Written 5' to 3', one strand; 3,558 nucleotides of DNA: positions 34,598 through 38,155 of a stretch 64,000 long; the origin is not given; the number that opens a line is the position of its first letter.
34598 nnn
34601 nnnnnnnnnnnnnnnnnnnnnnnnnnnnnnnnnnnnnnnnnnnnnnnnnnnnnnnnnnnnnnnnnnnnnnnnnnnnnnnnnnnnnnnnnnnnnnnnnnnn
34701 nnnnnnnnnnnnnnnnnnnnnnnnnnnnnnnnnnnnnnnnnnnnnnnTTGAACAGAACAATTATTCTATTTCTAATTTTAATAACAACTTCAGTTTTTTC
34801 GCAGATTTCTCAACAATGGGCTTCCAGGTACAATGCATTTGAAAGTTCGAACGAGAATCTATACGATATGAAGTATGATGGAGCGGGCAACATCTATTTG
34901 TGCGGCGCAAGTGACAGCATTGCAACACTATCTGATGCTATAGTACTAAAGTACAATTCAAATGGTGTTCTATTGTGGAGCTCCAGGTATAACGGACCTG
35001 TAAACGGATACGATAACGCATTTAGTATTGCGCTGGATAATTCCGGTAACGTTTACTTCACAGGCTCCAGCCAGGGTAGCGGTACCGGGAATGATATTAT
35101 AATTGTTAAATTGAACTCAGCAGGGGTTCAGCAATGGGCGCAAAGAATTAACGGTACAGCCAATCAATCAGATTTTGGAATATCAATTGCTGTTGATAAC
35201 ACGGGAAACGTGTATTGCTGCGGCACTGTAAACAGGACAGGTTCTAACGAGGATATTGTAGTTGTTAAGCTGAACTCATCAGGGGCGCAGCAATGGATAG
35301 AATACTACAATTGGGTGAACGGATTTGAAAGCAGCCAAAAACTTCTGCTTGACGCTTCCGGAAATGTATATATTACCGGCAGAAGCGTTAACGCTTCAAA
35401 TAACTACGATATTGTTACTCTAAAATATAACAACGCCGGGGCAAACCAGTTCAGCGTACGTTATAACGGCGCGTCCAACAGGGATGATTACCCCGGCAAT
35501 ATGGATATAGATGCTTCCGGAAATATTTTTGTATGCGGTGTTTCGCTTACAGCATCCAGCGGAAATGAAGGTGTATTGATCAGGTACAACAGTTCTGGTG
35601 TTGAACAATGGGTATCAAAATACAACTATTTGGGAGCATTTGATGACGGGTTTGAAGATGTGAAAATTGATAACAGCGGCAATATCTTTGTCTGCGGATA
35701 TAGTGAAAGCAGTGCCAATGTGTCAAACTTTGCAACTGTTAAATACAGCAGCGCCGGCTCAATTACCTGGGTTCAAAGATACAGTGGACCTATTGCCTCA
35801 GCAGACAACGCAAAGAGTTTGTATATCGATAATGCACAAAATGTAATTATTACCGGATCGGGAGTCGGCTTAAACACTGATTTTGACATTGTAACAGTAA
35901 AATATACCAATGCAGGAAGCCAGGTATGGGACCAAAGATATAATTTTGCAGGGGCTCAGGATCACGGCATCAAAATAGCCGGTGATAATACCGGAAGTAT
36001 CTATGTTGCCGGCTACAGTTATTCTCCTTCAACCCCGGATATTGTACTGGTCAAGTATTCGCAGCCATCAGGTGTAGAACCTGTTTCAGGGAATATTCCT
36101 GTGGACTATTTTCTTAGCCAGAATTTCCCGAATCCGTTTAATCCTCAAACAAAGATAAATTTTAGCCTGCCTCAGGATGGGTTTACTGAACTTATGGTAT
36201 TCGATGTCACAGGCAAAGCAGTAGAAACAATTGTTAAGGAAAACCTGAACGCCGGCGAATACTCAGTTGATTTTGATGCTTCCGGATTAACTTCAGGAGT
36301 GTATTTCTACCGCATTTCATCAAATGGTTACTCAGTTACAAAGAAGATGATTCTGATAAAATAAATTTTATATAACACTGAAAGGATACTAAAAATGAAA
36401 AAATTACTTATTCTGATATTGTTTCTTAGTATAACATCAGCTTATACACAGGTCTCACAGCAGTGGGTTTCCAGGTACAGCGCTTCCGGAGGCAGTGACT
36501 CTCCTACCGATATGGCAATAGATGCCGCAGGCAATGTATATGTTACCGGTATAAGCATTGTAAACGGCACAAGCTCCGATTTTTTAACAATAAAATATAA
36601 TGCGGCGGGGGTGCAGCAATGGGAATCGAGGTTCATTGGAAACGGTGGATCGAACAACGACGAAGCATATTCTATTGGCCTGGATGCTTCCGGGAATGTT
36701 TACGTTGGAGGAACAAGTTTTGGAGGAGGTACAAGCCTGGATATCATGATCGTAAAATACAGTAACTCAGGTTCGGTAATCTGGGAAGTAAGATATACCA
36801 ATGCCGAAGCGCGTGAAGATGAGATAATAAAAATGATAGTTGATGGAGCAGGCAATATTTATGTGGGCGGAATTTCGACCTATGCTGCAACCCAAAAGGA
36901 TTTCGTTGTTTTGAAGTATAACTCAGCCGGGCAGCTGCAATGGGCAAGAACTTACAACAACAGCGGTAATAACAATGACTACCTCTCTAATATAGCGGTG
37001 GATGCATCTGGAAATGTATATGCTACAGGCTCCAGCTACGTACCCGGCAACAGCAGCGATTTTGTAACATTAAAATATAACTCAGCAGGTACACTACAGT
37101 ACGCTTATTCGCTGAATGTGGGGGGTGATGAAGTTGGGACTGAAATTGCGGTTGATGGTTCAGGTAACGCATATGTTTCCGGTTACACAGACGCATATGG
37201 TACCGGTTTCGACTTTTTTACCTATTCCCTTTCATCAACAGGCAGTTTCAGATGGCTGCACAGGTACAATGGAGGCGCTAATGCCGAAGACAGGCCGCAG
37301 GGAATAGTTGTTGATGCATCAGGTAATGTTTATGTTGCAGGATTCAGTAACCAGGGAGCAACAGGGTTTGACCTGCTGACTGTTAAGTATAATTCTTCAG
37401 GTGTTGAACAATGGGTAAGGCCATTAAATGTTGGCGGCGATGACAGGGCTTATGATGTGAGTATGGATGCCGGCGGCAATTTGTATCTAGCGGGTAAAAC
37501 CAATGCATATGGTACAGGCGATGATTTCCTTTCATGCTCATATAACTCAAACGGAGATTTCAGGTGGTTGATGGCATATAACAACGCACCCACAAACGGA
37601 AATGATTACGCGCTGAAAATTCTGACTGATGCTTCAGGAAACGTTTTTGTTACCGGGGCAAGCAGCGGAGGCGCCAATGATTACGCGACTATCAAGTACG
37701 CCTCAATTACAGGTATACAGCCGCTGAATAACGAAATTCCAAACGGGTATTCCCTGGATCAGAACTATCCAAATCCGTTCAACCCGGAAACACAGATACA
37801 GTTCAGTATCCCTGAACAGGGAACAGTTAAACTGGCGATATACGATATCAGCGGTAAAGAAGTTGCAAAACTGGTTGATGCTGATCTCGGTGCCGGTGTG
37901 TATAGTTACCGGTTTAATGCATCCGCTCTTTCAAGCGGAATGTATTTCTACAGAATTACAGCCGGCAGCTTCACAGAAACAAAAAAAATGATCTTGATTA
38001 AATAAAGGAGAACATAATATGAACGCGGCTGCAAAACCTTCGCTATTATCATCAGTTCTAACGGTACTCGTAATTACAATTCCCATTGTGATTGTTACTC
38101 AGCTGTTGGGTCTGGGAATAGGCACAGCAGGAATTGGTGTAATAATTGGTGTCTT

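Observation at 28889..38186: Two adjacent copies of a cassette pairing an orphan ~480-aa helical protein with a divergent T9SS beta-propeller cargo operon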

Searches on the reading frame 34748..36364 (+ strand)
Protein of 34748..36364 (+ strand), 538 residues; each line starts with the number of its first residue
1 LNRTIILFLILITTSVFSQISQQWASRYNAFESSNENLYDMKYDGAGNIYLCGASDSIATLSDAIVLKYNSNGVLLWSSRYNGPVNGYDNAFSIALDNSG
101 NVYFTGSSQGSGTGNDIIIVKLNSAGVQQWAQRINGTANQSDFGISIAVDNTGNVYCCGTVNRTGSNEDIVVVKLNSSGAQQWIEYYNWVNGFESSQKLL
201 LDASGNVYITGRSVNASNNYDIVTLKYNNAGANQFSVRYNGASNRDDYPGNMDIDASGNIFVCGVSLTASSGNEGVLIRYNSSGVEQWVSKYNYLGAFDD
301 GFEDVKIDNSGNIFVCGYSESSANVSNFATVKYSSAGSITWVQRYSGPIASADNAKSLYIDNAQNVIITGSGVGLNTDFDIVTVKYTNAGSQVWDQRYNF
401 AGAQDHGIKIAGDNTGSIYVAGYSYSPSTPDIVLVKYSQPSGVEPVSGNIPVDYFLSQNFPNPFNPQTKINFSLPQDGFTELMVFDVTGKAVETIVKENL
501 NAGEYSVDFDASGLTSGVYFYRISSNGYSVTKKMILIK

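Call 90: search_protein_families(library=pfam, proteins=[window:34748-36364:+], max_evalue=0.001)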
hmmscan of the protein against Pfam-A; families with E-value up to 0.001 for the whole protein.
window:34748-36364:+ (538 aa): 3 families
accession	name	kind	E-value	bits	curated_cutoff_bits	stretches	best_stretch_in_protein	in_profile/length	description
PF06739.17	SBBP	-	1.2e-24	86.4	20.5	1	129-160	1-31/38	Beta-propeller repeat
PF18962.6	Por_Secre_tail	-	1.2e-11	45.2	27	1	460-535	2-74/75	Secretion system C-terminal sorting domain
PF17164.10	DUF5122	-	9.3e-07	29.4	27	0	47-75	4-32/36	Domain of unknown function (DUF5122) beta-propeller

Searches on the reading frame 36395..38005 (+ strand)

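Call 90: search_protein_families(library=pfam, proteins=[window:36395-38005:+], max_evalue=0.001)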
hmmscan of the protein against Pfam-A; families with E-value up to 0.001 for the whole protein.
window:36395-38005:+ (536 aa): 2 families
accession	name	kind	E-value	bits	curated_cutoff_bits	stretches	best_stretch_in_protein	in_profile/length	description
PF06739.17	SBBP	-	2e-31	108.1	20.5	3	23-55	1-33/38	Beta-propeller repeat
PF18962.6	Por_Secre_tail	-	2.3e-12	47.5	27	1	458-533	2-74/75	Secretion system C-terminal sorting domain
